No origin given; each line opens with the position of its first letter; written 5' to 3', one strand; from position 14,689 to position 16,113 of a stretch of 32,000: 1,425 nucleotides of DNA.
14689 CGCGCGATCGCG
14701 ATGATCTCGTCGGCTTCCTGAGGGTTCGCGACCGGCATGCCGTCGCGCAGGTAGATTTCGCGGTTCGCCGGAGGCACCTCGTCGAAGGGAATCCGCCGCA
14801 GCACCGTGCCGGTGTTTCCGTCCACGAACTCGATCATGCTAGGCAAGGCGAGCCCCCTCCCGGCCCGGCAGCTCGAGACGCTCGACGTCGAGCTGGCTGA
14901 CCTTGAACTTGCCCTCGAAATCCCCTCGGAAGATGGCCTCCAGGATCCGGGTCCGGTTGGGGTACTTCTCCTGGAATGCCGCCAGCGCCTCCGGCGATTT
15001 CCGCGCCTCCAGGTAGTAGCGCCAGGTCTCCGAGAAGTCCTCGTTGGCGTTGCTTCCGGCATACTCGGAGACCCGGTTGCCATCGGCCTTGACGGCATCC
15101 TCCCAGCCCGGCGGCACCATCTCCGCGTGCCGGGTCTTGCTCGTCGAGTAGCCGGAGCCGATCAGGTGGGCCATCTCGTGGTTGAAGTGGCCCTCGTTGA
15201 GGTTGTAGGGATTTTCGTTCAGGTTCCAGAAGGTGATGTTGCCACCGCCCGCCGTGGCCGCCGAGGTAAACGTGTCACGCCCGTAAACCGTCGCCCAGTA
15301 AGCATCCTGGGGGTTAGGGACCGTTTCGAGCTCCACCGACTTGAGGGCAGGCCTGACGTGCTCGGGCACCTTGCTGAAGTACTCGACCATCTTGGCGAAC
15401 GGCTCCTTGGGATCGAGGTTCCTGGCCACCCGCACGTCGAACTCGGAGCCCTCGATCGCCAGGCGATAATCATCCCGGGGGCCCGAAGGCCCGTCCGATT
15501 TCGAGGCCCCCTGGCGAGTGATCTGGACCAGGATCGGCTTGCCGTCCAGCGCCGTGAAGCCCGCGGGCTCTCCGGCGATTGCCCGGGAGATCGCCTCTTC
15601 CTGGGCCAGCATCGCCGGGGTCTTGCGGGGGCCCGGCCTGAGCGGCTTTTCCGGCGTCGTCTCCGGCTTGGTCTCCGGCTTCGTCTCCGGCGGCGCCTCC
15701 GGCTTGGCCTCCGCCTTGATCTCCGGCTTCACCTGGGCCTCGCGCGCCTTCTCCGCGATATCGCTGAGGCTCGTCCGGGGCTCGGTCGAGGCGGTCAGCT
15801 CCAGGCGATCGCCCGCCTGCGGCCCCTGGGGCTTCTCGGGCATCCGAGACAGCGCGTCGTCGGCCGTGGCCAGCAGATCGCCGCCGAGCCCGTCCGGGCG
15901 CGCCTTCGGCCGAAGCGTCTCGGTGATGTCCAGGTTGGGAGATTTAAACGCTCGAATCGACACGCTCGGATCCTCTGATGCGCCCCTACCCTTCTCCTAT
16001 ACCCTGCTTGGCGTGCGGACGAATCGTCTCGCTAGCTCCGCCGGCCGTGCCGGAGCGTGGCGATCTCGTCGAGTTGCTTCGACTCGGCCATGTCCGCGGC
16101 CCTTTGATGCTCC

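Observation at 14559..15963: Leaderless LF/PPEP-1-like zinc metalloprotease plus small acidic partner inside the flagellar operon between fliJ and fliK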

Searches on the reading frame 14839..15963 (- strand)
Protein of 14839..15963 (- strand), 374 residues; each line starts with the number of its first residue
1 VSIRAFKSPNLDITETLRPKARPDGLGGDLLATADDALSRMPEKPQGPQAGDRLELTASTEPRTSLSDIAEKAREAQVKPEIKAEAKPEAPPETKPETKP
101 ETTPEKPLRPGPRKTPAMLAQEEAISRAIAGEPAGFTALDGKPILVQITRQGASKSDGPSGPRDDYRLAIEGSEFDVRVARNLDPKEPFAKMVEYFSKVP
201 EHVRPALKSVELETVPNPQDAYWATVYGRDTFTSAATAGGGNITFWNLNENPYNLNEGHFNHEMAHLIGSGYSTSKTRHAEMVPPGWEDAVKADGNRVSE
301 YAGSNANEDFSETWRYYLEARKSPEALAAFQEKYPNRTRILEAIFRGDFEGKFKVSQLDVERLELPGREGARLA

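Call 3: search_protein_families(library=pfam, proteins=[window:14839-15963:-], max_evalue=1)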
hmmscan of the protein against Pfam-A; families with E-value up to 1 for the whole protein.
window:14839-15963:- (374 aa): 3 families
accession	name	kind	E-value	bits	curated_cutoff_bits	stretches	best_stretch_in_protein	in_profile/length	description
PF15887.11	Peptidase_Mx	-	0.0001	22.2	27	1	295-332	141-178/236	Putative zinc-binding metallo-peptidase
PF05887.16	Trypan_PARP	-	0.022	15.2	100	1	57-120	54-117/134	Procyclic acidic repetitive protein (PARP)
PF15890.11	Peptidase_Mx1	-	0.12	12.2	25.6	1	260-322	142-197/240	Putative zinc-binding metallo-peptidase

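Call 5: find_homologous_proteins(query=window:14839-15963:-)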
Query window:14839-15963:- (374 aa): 14 proteins with E <= 0.001 among 6261 candidates.
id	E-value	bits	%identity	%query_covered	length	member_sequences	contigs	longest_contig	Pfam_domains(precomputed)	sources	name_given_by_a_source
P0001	8.4e-247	836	100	100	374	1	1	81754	-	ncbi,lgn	-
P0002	2.4e-172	591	72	100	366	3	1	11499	PF15887.12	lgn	-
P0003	1.1e-120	421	60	84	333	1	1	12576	-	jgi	jgi:hypothetical protein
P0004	8.3e-117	409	55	99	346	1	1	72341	-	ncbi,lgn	-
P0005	1.0e-115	405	55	97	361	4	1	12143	-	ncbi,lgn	ncbi:hypothetical protein D3C86_664950 [compost metagenome]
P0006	2.5e-110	387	54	93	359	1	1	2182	-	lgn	-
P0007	4.8e-109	383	51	100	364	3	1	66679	-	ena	-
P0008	1.0e-107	379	62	72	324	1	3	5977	-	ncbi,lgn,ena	-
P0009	2.0e-107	378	56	91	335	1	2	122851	-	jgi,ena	-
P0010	1.9e-105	371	55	93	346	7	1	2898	-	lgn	-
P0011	2.3e-105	371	53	97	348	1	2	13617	-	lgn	-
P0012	5.3e-90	320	48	97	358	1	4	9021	-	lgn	-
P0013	9.7e-69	250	42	86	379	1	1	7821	-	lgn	-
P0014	1.1e-65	240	46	71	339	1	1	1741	-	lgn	-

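Call 6: search_solved_structures(query=window:14839-15963:-, max_evalue=10, show_alignments=3)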
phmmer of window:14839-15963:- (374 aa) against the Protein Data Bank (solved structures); distinct sequences matched with E-value up to 10: 3.
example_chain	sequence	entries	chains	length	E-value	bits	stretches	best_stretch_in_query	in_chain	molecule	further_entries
4oky_C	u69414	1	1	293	0.097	15.1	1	286-323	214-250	Restriction endonuclease PvuRts1 I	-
4oq2_A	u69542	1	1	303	0.1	15.1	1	286-323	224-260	Restriction endonuclease PvuRts1 I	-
8c29_R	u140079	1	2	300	0.15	14.5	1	62-118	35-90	Chlorophyll a-b binding protein, chloroplastic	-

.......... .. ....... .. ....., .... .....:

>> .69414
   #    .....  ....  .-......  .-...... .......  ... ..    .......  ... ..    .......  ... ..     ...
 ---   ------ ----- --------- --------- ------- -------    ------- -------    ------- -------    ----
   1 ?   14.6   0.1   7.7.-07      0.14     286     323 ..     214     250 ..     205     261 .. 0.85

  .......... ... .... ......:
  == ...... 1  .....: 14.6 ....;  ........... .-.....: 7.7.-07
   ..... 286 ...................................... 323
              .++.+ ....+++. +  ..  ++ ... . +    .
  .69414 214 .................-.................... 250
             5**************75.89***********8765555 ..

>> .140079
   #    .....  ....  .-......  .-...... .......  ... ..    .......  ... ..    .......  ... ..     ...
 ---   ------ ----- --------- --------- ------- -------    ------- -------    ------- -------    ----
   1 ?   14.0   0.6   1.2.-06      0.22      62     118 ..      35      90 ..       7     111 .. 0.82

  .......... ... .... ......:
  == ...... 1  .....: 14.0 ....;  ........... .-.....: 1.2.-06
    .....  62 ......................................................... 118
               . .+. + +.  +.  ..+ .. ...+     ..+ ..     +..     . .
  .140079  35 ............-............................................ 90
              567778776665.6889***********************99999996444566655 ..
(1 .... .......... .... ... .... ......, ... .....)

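Call 7: search_protein_families(library=ncbifam, proteins=[window:14839-15963:-], max_evalue=1)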
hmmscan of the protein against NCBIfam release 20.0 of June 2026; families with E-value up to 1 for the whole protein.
window:14839-15963:- (374 aa): 1 family
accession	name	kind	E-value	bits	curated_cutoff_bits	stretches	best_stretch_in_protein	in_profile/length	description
TIGR04549.1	LP_HExxH_w_tonB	subfamily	0.034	13.4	75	1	255-322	133-210/261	substrate import-associated zinc metallohydrolase lipoprotein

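Call 9: find_related_loci(query=A1, collection=genome_contigs, flank=10000)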
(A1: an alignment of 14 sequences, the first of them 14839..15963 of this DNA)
Query A1 (374 aa) in genome_contigs; peptide patterns used: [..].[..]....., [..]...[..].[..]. (x = any residue, [..] = any of these).
108 stretches matched a pattern; 6 encode a relative of the query (tblastn E <= 1e-3); 6 distinct loci.
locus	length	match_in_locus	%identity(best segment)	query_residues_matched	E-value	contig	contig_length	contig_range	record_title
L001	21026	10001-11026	55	1-372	4e-122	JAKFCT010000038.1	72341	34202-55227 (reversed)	MAG: Candidatus Sericytochromatia bacterium isolate LC028 contig-124_281, whole genome shotgun sequence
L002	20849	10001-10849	53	81-349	5e-92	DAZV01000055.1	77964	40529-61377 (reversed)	MAG TPA_asm: Candidatus Sericytochromatia bacterium S15B-MN24 CBMW_12 SRR636581.qc.1_paired_contig_2929, whole genome sh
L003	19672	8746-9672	38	36-352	2e-59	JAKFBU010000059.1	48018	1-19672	MAG: Candidatus Sericytochromatia bacterium isolate LC003 contig-124_403, whole genome shotgun sequence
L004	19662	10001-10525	31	179-344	4e-10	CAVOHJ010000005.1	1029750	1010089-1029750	MAG: uncultured Actinomycetota bacterium isolate MFD00008.bin.1.121 genome assembly, contig: contig_22383, whole genome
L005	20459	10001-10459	30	179-321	3e-9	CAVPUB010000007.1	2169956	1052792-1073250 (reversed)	MAG: uncultured Actinomycetota bacterium isolate MFD10113.bin.1.27 genome assembly, contig: contig_4146, whole genome sh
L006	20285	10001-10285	31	252-330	1e-6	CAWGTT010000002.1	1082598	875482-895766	MAG: uncultured Actinomycetota bacterium isolate MFD09779.bin.1.200 genome assembly, contig: contig_16575, whole genome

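Call 16: find_encoding_contigs(protein=P0013, flank=8000, max_places=3)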
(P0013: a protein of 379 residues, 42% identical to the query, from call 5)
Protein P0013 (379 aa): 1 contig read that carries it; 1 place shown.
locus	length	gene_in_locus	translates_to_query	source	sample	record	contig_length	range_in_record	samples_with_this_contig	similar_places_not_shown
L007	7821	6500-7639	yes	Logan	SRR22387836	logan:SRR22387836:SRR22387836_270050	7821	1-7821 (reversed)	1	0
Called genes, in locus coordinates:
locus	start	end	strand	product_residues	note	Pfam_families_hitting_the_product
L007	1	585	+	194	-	?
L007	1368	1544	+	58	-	-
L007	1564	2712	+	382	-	PF08495:FIST, PF10442:FIST_C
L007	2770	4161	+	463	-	PF00015:MCPsignal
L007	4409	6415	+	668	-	PF08448:PAS_4, PF00989:PAS, PF08448:PAS_4, PF13426:PAS_9, PF00989:PAS, PF08448:PAS_4, PF00512:HisKA, PF02518:HATPase_c, +5 more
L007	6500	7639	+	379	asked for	-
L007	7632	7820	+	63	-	?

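Call 17: find_encoding_contigs(protein=P0012, flank=8000, max_places=3)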
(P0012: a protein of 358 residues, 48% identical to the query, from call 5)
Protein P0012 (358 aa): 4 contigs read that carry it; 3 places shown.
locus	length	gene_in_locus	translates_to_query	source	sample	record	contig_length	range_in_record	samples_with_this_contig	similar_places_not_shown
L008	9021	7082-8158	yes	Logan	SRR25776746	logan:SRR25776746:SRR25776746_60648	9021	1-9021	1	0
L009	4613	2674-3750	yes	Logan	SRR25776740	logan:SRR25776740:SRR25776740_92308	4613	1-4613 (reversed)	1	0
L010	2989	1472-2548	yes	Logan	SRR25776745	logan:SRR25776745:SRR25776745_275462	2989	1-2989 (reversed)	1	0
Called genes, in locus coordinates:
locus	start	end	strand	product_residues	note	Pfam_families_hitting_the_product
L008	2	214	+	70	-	?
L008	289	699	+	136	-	PF00460:Flg_bb_rod (faint)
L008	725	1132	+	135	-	PF00460:Flg_bb_rod, PF06429:Flg_bbr_C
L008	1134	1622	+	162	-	PF02049:FliE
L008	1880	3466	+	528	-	PF01514:YscJ_FliF, PF08345:YscJ_FliF_C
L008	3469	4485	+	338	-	PF03448:MgtE_N (faint), PF14842:FliG_N, PF14841:FliG_M, PF14842:FliG_N, PF01706:FliG_C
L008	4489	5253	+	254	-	PF02108:FliH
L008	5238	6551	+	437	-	PF02874:ATP-synt_ab_N, PF00006:ATP-synt_ab, PF18269:T3SS_ATPase_C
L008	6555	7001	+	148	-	PF02050:FliJ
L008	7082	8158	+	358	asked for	-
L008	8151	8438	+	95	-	-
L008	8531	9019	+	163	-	?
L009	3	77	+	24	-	?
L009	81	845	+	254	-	PF02108:FliH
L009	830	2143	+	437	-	PF02874:ATP-synt_ab_N, PF00006:ATP-synt_ab, PF18269:T3SS_ATPase_C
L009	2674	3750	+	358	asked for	-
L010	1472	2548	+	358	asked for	-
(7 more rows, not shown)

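Call 18: find_encoding_contigs(protein=P0009, flank=8000, max_places=3)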
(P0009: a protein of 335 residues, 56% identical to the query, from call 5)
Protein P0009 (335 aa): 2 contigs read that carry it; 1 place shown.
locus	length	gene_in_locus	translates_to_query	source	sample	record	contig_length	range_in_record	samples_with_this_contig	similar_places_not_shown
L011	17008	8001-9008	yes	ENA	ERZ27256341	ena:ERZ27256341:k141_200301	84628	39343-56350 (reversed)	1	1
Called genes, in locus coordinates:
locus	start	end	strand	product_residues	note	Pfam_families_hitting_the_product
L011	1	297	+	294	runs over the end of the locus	PF02569:Pantoate_ligase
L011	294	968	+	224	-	PF02224:Cytidylate_kin, PF13189:Cytidylate_kin2 (weak), PF13238:AAA_18 (weak), PF13207:AAA_17 (faint)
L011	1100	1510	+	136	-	-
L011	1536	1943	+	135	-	PF00460:Flg_bb_rod, PF06429:Flg_bbr_C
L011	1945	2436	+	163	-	PF02049:FliE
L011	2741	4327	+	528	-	PF01514:YscJ_FliF, PF08345:YscJ_FliF_C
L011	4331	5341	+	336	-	PF03448:MgtE_N (faint), PF14842:FliG_N, PF14841:FliG_M, PF14842:FliG_N, PF01706:FliG_C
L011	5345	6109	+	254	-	PF02108:FliH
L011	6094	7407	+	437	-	PF02874:ATP-synt_ab_N, PF00006:ATP-synt_ab, PF18269:T3SS_ATPase_C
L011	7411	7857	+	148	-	PF02050:FliJ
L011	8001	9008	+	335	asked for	-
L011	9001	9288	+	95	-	-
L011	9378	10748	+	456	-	PF02120:Flg_hook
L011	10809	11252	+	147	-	PF03963:FlgD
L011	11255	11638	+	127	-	PF12611:Flagellar_put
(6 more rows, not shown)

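Call 22: predict_structure(alignment_id=A1)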
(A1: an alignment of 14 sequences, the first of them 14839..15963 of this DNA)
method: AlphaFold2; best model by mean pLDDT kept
length: 374 residues; sequences in the alignment: 14
mean_pLDDT: 67.7   pTM: 0.64
mean pLDDT of the five models: 67.7, 67.6, 65.6, 64.9, 55.5
residues with pLDDT >= 90: 124; 70-90: 87; 50-70: 35; < 50: 128
segments of 3 or more residues with pLDDT < 50: 1-71, 77-110, 355-374
pLDDT, mean of each block of 10 residues (from residue 1): 28 27 31 30 32 26 39 46 38 37 38 79 94 88 91 66 90 92 91 94 93 91 77 83 92 91 91 64 80 73 74 93 94 90 87 48 38 31
secondary structure, 60 per line:
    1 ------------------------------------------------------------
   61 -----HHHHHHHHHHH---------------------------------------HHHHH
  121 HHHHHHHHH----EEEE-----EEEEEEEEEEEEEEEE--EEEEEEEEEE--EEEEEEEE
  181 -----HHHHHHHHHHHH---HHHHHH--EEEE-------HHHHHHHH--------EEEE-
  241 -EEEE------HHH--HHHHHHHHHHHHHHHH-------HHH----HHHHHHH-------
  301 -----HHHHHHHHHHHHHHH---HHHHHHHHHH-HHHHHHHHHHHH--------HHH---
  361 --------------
elements in order: H66-76 H116-129 E134-137 E143-158 E161-170 E173-180 H186-197 H201-206 E209-212 H220-227 E236-239 E242-245 H257-272 H287-293 H306-320 H324-333 H335-346

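Call 28: fold_search(model_id=the predicted structure, library=pdb)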
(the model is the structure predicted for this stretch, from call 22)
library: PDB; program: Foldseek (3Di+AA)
matches with E <= 10: 722; with E <= 0.001: 1
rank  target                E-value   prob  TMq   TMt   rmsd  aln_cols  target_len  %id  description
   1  9g3t_B                8.7e-04  1.00  0.33  0.55   5.3       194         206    9  Structure of the PRO-PRO endopeptidase (PPEP-3) E153A Y189F from Geobacillus thermodenitrificans (released 2025-07-23)
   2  1pwp_A                2.1e-03  1.00  0.28  0.15  17.0       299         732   11  Crystal Structure of the Anthrax Lethal Factor complexed with Small Molecule Inhibitor NSC 12155 (released 2004-01-13)
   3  1jky_A                4.4e-03  1.00  0.33  0.18  15.0       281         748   10  Crystal Structure of the Anthrax Lethal Factor (LF): Wild-type LF Complexed with the N-terminal Sequence of MAPKK2 (released 2001-11-07)
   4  1pwp_B                5.1e-02  0.91  0.29  0.16  16.9       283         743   11  Crystal Structure of the Anthrax Lethal Factor complexed with Small Molecule Inhibitor NSC 12155 (released 2004-01-13)
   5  1pwv_A                5.4e-02  0.89  0.28  0.16   7.4       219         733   12  Crystal structure of Anthrax Lethal Factor wild-type protein complexed with an optimised peptide substrate. (released 2004-02-03)
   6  6zgm                  1.7e-01  0.10  0.07  0.10  12.2       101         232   12  Crystal Structure of the VIM-2 Acquired Metallo-beta-Lactamase in Complex with the thiazolecarboxylate inhibitor ANT2681 (released 2020-09-02)
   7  5nie_B                1.8e-01  0.28  0.23  0.16  12.8       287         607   12  Crystal structure of human LTA4H mutant R563A in open conformation (released 2017-08-23)
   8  4d1w                  1.9e-01  0.11  0.08  0.12  12.3       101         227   11  A H224Y mutant for VIM-7 from Pseudomonas aeruginosa (released 2014-06-25)
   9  3khi                  2.0e-01  0.69  0.26  0.40   7.8       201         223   15  Crystal structure of a Putative Metal-dependent Hydrolase (YP_001336084.1) from Klebsiella pneumoniae subsp. pneumoniae  (released 2009-11-10)
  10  5nie_A                2.0e-01  0.21  0.22  0.15  12.1       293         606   10  Crystal structure of human LTA4H mutant R563A in open conformation (released 2017-08-23)
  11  9va7_A                2.0e-01  0.13  0.15  0.14  16.1       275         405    9  Crystal structure of legionella effector Lem17 in complex with IP6 (released 2026-01-21)
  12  9va7_G                2.3e-01  0.11  0.14  0.14  16.3       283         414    9  Crystal structure of legionella effector Lem17 in complex with IP6 (released 2026-01-21)
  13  7yrp_B                2.9e-01  0.10  0.09  0.12  12.0       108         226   13  Crystal structure of VIM-28 metallo-beta-lactamase (released 2023-06-21)
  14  7tcd                  3.0e-01  0.07  0.11  0.09  21.1       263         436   10  LOV2-DARPIN fusion: D13 (released 2023-07-05)
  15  2wkr                  3.2e-01  0.08  0.13  0.14  13.2       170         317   14  Structure of a photoactivatable Rac1 containing the Lov2 C450M Mutant (released 2009-08-18)
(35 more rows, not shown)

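Call 74: search_protein_families(library=padloc, proteins=[window:14839-15963:-], max_evalue=1)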
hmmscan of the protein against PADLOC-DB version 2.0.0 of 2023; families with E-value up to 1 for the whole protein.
window:14839-15963:- (374 aa): 0 families

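Call 75: search_protein_families(library=phrogs, proteins=[window:14839-15963:-], max_evalue=1)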
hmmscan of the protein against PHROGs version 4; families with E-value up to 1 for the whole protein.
window:14839-15963:- (374 aa): 0 families

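Call 79: search_protein_families(library=pfam, proteins=[L004:8948-10534:+, L004:158-1708:+, L004:3707-4315:-, L004:4811-8191:+, L004:8365-8925:+, L004:10805-12334:-, L004:12572-14347:-, L004:16614-17987:-, L004:17994-18494:-, L004:18601-19329:-], max_evalue=0.01)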
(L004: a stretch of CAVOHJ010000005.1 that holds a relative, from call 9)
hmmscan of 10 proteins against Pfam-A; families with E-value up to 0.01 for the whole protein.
L004:8948-10534:+ (528 aa): 0 families

L004:158-1708:+ (516 aa): 2 families
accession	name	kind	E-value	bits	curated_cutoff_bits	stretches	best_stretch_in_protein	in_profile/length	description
PF01458.23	SUFBD_core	-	1.2e-87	293.7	27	1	253-487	1-232/232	SUF system FeS cluster assembly, SufBD core domain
PF19295.5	SufBD_N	-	1.1e-09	38.6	23.5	1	188-250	109-171/172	SufBD protein N-terminal region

L004:3707-4315:- (202 aa): 0 families

L004:4811-8191:+ (1126 aa): 10 families
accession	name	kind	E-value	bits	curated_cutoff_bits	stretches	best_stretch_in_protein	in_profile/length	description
PF07676.18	PD40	-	1e-49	165.9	20.9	6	145-176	2-31/38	WD40-like Beta Propeller Repeat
PF00930.27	DPPIV_N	-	2.1e-18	66.6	22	1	115-222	243-343/354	Dipeptidyl peptidase IV (DPP IV) N-terminal region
PF25174.1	Beta-prop_THOC3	-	4.4e-18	65.7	305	1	255-455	93-271/272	THOC3 beta-propeller domain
PF07969.17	Amidohydro_3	-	2.2e-08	34.5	29.7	1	947-1025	361-450/472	Amidohydrolase family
PF01979.26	Amidohydro_1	-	2.2e-07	30.9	25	1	950-1037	240-339/345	Amidohydrolase family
PF24817.1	WD40_WDHD1_1st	-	4.7e-06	26.4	109.9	0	399-455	228-282/291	WDHD1 first WD40 domain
PF02897.21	Peptidase_S9_N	-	2.6e-05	23.6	24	1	399-458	129-189/414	Prolyl oligopeptidase, N-terminal beta-propeller domain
PF25460.1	Beta-prop_Aladin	-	4.2e-05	23.3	171.1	0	400-453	117-168/340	Aladin seven-bladed propeller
PF23414.1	Beta-prop_EML_2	-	0.00024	21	90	0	377-455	24-98/266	Echinoderm microtubule-associated protein second beta-propeller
PF12894.13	ANAPC4_WD40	-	0.0023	18.5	22.9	0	400-415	45-60/91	Anaphase-promoting complex subunit 4 WD40 domain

L004:8365-8925:+ (186 aa): 4 families
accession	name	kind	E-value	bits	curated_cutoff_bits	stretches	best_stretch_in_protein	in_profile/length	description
PF06897.17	DUF1269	-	9.5e-15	55.2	26.9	1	75-174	2-99/100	Protein of unknown function (DUF1269)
PF11981.13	DUF3482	-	0.0006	19.7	29.2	1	71-110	152-191/293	Domain of unknown function (DUF3482)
PF20721.2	C19orf12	-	0.0034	17.6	30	1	78-106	53-78/163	C19orf12-like protein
PF10439.15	Bacteriocin_IIc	-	0.0096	16.3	27.1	0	68-106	22-58/59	Bacteriocin class II with double-glycine leader peptide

L004:10805-12334:- (509 aa): 3 families
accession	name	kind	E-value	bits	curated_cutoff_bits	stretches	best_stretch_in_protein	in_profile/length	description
PF02055.22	Glyco_hydro_30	-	6e-31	108.1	23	1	96-386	3-314/348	Glycosyl hydrolase family 30 TIM-barrel domain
PF17189.10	Glyco_hydro_30C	-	1.1e-12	48.3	22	1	427-500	1-65/65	Glycosyl hydrolase family 30 beta sandwich domain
PF02057.21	Glyco_hydro_59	-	0.0023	17.7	27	1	96-304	3-178/294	Glycosyl hydrolase family 59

L004:12572-14347:- (591 aa): 0 families

L004:16614-17987:- (457 aa): 3 families
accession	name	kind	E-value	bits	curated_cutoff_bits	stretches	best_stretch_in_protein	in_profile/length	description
PF06863.17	DUF1254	-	4.4e-40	137.4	22.2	1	67-197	2-133/133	Protein of unknown function (DUF1254)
PF06742.16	DUF1214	-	2.5e-30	105.7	25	1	333-436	7-111/112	Protein of unknown function (DUF1214)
PF08159.17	NUC153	-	0.0045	17.2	20.5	1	51-64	11-24/29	NUC153 domain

L004:17994-18494:- (166 aa): 1 family
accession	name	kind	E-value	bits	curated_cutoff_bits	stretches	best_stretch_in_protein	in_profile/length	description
PF06897.17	DUF1269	-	1e-15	58.3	26.9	1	56-133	1-78/100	Protein of unknown function (DUF1269)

L004:18601-19329:- (242 aa): 2 families
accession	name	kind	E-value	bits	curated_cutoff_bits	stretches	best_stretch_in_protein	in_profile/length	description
PF00072.30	Response_reg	-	1.3e-23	83.8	30.2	1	23-131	1-110/111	Response regulator receiver domain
PF00486.34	Trans_reg_C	-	3.2e-18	66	26.2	1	169-241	2-77/77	Transcriptional regulatory protein, C terminal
